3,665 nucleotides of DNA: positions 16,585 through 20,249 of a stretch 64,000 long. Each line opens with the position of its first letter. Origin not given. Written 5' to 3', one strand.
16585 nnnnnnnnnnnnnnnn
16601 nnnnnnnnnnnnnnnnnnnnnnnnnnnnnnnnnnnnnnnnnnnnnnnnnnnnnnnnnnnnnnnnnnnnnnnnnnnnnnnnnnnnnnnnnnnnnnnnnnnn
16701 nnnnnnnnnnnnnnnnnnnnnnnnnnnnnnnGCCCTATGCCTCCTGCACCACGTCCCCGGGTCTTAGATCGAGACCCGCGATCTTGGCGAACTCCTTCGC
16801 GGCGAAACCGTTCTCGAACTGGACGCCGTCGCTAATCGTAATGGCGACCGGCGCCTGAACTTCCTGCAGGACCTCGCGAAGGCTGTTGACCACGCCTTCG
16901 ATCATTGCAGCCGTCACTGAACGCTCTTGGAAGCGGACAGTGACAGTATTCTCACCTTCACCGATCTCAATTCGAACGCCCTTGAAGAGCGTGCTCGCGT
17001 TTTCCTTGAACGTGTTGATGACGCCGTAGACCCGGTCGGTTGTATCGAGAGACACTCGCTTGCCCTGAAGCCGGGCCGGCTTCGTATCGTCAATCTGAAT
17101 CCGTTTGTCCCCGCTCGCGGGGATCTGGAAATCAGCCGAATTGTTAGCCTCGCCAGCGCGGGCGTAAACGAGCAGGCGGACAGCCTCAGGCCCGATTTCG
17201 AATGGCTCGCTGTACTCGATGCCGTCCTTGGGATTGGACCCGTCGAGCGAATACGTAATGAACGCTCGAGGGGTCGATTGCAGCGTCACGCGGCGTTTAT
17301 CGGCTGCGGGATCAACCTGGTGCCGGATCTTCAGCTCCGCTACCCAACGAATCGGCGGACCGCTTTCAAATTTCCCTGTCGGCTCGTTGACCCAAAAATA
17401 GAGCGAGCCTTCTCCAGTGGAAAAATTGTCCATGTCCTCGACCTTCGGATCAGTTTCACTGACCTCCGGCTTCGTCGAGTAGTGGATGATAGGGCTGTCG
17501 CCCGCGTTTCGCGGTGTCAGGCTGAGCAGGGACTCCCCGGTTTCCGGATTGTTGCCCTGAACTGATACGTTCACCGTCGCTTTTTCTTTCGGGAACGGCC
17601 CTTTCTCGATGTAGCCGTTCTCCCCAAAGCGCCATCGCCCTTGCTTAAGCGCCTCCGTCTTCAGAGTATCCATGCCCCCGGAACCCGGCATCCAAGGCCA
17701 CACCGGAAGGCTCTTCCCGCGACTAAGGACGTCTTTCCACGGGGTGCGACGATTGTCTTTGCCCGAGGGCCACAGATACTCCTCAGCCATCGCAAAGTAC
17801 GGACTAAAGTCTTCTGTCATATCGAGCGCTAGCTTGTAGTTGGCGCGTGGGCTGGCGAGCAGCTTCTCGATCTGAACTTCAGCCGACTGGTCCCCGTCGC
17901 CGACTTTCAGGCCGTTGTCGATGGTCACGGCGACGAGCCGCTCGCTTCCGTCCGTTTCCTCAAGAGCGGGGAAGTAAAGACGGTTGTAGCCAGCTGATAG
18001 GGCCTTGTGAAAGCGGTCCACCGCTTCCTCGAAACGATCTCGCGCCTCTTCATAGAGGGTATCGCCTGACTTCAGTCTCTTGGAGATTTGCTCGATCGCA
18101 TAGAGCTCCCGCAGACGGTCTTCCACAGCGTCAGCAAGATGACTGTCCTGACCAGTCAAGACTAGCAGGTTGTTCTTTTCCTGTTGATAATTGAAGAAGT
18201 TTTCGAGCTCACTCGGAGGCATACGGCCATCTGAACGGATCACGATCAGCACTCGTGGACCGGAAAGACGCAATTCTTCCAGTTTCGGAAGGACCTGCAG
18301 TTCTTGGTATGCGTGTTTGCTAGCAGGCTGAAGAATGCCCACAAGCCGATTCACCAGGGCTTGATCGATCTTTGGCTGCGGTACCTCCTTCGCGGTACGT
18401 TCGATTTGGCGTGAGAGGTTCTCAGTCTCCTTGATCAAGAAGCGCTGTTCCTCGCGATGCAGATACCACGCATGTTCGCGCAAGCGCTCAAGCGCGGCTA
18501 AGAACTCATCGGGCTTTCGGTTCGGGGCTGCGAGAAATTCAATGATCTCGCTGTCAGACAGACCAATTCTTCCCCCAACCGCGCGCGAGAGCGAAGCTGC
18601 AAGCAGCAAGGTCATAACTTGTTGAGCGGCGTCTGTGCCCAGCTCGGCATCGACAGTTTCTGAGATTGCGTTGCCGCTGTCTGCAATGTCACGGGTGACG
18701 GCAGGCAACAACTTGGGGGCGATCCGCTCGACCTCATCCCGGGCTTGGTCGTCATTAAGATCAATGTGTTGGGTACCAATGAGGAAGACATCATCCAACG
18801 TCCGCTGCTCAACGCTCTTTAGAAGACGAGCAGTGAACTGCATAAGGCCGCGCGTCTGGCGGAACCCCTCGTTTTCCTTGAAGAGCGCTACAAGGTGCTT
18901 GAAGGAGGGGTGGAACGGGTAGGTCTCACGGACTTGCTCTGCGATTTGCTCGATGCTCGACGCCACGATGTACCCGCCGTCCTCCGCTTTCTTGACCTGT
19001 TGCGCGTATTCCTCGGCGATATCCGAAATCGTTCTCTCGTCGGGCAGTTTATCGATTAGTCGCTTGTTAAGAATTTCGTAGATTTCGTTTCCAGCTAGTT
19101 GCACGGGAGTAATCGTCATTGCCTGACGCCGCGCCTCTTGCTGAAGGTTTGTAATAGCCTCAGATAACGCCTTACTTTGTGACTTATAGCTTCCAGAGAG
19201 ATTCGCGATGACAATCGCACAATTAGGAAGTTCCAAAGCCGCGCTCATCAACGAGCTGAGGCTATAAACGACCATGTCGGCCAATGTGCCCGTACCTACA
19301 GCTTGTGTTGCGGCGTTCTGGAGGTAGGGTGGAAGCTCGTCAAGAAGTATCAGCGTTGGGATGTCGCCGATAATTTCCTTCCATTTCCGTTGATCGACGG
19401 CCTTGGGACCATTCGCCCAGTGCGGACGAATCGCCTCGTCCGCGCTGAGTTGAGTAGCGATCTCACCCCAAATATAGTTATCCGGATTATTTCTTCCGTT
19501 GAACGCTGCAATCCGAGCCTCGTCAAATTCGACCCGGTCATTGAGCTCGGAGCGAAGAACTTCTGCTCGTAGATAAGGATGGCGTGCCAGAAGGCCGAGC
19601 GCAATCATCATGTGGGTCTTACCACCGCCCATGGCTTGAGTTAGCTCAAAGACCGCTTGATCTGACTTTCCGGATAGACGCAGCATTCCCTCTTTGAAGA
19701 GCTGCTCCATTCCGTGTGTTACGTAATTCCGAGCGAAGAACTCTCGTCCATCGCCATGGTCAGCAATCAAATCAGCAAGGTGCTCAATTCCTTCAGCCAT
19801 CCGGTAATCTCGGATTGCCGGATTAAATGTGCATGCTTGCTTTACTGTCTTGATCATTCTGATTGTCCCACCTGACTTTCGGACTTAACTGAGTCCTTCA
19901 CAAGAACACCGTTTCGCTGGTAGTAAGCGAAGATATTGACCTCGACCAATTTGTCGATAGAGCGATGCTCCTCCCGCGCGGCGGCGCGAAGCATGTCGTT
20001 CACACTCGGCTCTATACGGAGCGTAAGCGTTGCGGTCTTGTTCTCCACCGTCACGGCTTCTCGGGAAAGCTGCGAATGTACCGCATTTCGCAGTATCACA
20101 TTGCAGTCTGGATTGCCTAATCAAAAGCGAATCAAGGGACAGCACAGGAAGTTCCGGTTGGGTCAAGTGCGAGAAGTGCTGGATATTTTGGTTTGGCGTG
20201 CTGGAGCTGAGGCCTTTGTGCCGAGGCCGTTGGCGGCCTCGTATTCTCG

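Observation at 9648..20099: RM-like anti-phage candidate operon: RHH / DUF499 ATPase / DUF3780-like / DUF1156 methyltransferase / PLD::SNF2 helicase (+ orphan ORF)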

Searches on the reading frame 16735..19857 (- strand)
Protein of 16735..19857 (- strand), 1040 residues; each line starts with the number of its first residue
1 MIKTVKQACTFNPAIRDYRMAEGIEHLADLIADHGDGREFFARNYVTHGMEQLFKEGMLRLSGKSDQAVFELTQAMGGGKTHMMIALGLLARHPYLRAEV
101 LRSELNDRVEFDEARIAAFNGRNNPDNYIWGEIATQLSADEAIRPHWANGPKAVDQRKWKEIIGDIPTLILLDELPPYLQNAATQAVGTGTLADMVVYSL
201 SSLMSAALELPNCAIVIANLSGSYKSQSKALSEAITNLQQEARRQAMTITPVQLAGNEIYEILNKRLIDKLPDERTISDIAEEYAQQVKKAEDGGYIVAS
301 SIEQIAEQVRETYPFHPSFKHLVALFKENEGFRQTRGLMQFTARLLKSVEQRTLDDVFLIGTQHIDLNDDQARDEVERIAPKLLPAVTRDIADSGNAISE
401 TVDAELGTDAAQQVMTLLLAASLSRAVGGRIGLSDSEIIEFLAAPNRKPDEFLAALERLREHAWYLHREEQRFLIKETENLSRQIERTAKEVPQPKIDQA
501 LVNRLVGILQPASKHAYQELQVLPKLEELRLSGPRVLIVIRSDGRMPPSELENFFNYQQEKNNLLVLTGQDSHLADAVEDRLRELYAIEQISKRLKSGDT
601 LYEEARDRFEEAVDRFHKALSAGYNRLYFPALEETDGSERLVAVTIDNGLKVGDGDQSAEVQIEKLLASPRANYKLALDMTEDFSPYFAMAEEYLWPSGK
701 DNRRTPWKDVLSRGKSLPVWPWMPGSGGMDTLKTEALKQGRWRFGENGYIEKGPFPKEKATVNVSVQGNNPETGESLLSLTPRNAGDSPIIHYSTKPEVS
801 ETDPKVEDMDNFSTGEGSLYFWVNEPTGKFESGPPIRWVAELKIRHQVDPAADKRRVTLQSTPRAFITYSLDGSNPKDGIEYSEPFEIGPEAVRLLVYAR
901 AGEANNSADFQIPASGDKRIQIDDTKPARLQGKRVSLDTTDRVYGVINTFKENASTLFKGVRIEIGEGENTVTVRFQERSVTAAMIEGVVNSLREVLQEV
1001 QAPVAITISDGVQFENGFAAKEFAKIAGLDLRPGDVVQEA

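Call 3: search_protein_families(library=pfam, proteins=[window:16735-19857:-], max_evalue=0.01)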
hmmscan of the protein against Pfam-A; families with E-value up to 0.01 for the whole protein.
window:16735-19857:- (1040 aa): 3 families
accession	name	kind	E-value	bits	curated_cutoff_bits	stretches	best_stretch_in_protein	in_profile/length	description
PF04465.17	DUF499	-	5e-20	71.4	23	1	129-376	53-297/1024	Protein of unknown function (DUF499)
PF13287.12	Fn3_assoc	-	9.9e-06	26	23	1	857-889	1-35/59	Fn3 associated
PF13290.12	CHB_HEX_C_1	-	2.4e-05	24.6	22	1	854-908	9-64/67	Chitobiase/beta-hexosaminidase C-terminal domain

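Call 4: search_protein_families(library=padloc, proteins=[window:16735-19857:-], max_evalue=0.01)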
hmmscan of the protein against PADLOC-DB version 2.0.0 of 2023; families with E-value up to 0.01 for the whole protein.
window:16735-19857:- (1040 aa): 3 families
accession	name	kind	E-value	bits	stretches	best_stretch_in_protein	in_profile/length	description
PDLC02192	DUF499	-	0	1437.7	1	2-1039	1-1022/1022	-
PDLC00662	HmaC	-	7.1e-44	148.3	1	33-639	41-682/941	AAA+ ATPase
PDLC02780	SspC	-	0.0039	13.2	0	38-100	23-86/1045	SspC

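Call 5: search_protein_families(library=ncbifam, proteins=[window:16735-19857:-], max_evalue=0.01)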
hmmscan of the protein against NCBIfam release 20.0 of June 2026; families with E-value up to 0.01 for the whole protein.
window:16735-19857:- (1040 aa): 1 family
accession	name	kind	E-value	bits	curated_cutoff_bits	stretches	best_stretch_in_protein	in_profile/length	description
NF042962.1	DUF499_antiphage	equivalog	0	1503.1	1200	1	3-1038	1-1025/1025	anti-phage-associated DUF499 domain-containing protein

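Call 74: search_solved_structures(query=window:16735-19857:-, max_evalue=0.001)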
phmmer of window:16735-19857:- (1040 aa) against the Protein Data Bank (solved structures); distinct sequences matched with E-value up to 0.001: 0.

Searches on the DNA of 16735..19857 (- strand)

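Call 56: search_dna_similar(query=window:16735-19857:-, collection=ecoli_genomes, mode=distant, max_rows=8)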
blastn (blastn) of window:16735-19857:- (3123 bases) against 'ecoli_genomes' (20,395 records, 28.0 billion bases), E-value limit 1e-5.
Records with a match: 17; places in all: 17; records where one place covers at least 80% of the query: 17.
Genomes with a match: 17 of 5426; with a place that covers at least 80% of the query: 17. Places per genome that has any: lowest 1, median 1, highest 1. On chromosomes: 17 places; on plasmids: 0.
Best place of each record, by identity: 60-80% 17.
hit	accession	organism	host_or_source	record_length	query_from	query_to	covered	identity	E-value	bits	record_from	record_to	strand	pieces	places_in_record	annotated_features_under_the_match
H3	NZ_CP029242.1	Escherichia coli strain ECCRA-119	feces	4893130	1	3116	100%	68.4%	0e+0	1107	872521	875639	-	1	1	anti-phage-associated DUF499 domain-containing protein | ribbon-helix-helix protein, CopG family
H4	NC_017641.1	Escherichia coli UMNK88 strain UMNK88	porcine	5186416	1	3116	100%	68.4%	0e+0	1107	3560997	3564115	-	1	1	anti-phage-associated DUF499 domain-containing protein | ribbon-helix-helix protein, CopG family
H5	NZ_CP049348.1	Escherichia coli strain 3R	Chicken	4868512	1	3116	100%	68.4%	0e+0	1107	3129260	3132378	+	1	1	anti-phage-associated DUF499 domain-containing protein | ribbon-helix-helix protein, CopG family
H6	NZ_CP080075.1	Escherichia coli strain 19SZHZ663Rt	Homo sapiens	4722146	1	3116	100%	68.4%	0e+0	1107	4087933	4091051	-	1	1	anti-phage-associated DUF499 domain-containing protein | ribbon-helix-helix protein, CopG family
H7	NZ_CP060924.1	Escherichia coli strain EC14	Homo sapiens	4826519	1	3116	100%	68.4%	0e+0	1107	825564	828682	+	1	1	anti-phage-associated DUF499 domain-containing protein | ribbon-helix-helix protein, CopG family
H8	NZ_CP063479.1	Escherichia coli strain EM06-18-14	not applicable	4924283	1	3116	100%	68.4%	0e+0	1107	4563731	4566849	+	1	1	anti-phage-associated DUF499 domain-containing protein | ribbon-helix-helix protein, CopG family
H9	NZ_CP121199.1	Escherichia coli strain E50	bovine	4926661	1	3116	100%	68.4%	0e+0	1107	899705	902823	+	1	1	anti-phage-associated DUF499 domain-containing protein | ribbon-helix-helix protein, CopG family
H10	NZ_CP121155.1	Escherichia coli strain E67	bovine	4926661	1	3116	100%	68.4%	0e+0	1107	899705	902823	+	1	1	anti-phage-associated DUF499 domain-containing protein | ribbon-helix-helix protein, CopG family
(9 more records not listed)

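Call 57: get_annotated_region(hit=H4, flank=9000)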
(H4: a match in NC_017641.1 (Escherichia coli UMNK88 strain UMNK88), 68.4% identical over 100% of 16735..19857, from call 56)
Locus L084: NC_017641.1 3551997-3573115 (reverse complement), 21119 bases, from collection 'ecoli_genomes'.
description: Escherichia coli UMNK88, complete sequence
organism: Escherichia coli UMNK88 strain UMNK88 (NCBI taxid 696406)
replicon: chromosome; assembly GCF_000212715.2
host: porcine; source: porcine neonatal diarrhea; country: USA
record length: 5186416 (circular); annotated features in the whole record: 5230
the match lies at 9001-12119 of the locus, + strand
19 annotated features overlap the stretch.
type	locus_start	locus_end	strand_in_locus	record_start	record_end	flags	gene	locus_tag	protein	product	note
CDS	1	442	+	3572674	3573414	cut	-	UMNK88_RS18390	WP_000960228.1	DUF2971 domain-containing protein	-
CDS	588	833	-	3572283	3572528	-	-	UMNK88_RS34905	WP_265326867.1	GNAT family N-acetyltransferase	-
CDS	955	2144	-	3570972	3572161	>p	-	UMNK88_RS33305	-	IS3-like element IS1203 family transposase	programmed frameshift; incomplete; partial in the middle of a contig; missing C-terminus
sequence_feature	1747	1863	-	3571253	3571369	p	-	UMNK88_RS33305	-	-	AL1L pseudoknot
CDS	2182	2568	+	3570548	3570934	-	-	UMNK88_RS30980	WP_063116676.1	putative zinc ribbon protein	-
CDS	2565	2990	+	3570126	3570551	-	-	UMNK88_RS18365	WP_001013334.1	putative zinc ribbon protein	-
CDS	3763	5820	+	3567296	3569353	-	-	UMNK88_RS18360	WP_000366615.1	McrB family protein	-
CDS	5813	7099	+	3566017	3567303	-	-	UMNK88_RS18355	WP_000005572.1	McrC family protein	-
CDS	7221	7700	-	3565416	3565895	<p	-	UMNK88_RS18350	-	IS3 family transposase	incomplete; partial in the middle of a contig; missing N-terminus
CDS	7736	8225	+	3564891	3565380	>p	-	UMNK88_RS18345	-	IS3 family transposase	frameshifted; incomplete; partial in the middle of a contig; missing N-terminus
CDS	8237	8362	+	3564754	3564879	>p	-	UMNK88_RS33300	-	DNA polymerase III subunit epsilon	incomplete; partial in the middle of a contig; missing N-terminus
CDS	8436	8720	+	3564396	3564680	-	-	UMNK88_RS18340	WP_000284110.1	hypothetical protein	-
CDS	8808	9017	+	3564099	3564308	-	-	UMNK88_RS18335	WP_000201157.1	ribbon-helix-helix protein, CopG family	-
CDS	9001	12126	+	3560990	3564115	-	-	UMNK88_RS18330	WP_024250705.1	anti-phage-associated DUF499 domain-containing protein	-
CDS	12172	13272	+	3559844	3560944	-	-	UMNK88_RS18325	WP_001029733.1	anti-phage-associated DUF3780 domain-containing protein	-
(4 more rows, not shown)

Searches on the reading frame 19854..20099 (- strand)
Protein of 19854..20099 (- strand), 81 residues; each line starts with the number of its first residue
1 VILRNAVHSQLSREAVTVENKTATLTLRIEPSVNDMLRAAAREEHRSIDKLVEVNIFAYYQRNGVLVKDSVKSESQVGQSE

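Call 3: search_protein_families(library=pfam, proteins=[window:19854-20099:-], max_evalue=0.01)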
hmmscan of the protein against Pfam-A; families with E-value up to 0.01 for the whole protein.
window:19854-20099:- (81 aa): 0 families

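Call 4: search_protein_families(library=padloc, proteins=[window:19854-20099:-], max_evalue=0.01)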
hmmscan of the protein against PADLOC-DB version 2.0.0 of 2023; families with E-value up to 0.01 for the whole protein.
window:19854-20099:- (81 aa): 0 families

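Call 5: search_protein_families(library=ncbifam, proteins=[window:19854-20099:-], max_evalue=0.01)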
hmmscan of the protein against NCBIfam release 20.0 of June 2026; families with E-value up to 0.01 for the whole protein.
window:19854-20099:- (81 aa): 0 families

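Call 41: search_solved_structures(query=A1, max_evalue=10, show_alignments=2)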
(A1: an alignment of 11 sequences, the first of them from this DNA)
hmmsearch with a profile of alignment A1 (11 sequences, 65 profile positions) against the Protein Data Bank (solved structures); distinct sequences matched with E-value up to 10: 8.
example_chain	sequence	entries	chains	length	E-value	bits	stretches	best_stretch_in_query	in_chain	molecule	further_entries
9u78_A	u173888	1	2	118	0.0077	19.1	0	14-35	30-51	Single Chain Protein of De Novo Designed Helix Bundles-4EH2 with KDPV Loop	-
2jxg_A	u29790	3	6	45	0.28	14.1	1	6-46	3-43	Proline dehydrogenase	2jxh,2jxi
7bqm_A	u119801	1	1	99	0.9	12.5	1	17-48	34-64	Chantal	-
4rtb_A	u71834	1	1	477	1.5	11.8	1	28-40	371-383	HydG protein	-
6hm8_B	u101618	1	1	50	1.5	11.7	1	40-56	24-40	Genome polyprotein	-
6hlv_B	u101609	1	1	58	1.6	11.7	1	40-58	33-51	3A protein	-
8yud_A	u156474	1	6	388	1.7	11.6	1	8-25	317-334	Xylose isomerase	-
6s62_A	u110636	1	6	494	1.8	11.5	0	26-47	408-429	Propionate catabolic protein PrpD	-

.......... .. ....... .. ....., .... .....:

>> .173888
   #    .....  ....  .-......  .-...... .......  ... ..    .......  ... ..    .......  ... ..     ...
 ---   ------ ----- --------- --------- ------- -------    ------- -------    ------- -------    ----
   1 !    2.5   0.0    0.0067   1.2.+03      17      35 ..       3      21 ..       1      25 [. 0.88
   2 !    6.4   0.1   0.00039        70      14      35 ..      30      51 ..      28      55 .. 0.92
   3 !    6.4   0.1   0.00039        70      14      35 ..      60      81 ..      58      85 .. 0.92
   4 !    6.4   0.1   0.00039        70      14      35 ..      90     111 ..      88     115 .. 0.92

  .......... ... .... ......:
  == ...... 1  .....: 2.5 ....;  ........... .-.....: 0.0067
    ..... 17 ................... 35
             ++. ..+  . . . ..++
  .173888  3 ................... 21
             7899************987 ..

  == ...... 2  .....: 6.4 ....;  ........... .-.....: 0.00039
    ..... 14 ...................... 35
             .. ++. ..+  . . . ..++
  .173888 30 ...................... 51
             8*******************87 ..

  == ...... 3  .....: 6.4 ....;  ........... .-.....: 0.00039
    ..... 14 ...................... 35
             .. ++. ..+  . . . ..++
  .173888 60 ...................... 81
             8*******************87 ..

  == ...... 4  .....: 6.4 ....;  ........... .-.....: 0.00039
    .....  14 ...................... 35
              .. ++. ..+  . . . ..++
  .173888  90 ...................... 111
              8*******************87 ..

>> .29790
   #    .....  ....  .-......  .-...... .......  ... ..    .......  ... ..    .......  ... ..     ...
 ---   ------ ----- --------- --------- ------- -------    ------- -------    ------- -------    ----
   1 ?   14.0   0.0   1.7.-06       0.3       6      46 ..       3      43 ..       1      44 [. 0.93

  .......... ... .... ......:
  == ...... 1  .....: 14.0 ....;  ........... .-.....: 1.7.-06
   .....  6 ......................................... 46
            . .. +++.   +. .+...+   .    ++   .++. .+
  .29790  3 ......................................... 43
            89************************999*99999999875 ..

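Call 42: search_protein_families(library=pfam, alignment_id=A1, max_evalue=10)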
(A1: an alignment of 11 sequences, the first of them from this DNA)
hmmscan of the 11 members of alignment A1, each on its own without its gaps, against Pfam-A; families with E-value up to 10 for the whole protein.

A. member 1, seq(66 aa): 3 families
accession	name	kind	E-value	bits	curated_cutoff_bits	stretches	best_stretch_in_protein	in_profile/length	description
PF19891.5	DUF6364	-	0.036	15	27.3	1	8-38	3-33/70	Family of unknown function (DUF6364)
PF03869.20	Arc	-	0.036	14.3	20.4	1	12-33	9-30/50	Arc-like DNA binding domain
PF05534.18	HicB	-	0.074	13.4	21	1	9-38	19-48/51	HicB family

B. families by the number of members that match (of 11 scanned): 15 families
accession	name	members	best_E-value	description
PF01402.27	RHH_1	10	8.5e-07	Ribbon-helix-helix protein, copG family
PF07878.17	RHH_5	10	5.6e-06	CopG-like RHH_1 or ribbon-helix-helix domain, RHH_5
PF19891.5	DUF6364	10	0.0083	Family of unknown function (DUF6364)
PF08681.18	TacA1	9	5.5e-05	Antitoxin TacA 1-like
PF22513.2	FitA-like_RHH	8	0.00043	Antitoxin FitA-like, ribbon-helix-helix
PF11903.14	ParD_like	7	0.003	ParD-like antitoxin of type II bacterial toxin-antitoxin system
PF05534.18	HicB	6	0.012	HicB family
PF19839.5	RHH_9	4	0.002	Ribbon-helix-helix protein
PF23807.1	RHH_10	3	0.018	Ribbon-helix-helix protein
PF19807.5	DUF6290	1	0.03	Family of unknown function (DUF6290)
PF23657.1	DUF7151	1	0.034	Domain of unknown function (DUF7151)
PF03869.20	Arc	1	0.036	Arc-like DNA binding domain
PF13467.12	RHH_4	1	0.11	Ribbon-helix-helix domain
PF09494.16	Slx4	1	0.22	Slx4 endonuclease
PF10281.14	Ish1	1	0.26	Putative nuclear envelope organisation protein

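Call 44: search_protein_families(library=phrogs, proteins=[window:19854-20099:-], max_evalue=0.1)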
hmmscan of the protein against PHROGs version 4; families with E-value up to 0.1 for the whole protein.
window:19854-20099:- (81 aa): 3 families
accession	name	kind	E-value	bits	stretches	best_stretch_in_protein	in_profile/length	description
phrog_582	-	transcription regulation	0.00049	21.4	1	4-63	40-98/105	Arc-like repressor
phrog_228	-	transcription regulation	0.024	15.4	1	17-69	5-57/251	Arc-like repressor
phrog_4003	-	DNA, RNA and nucleotide metabolism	0.026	15.5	1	19-61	23-66/72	DNA binding protein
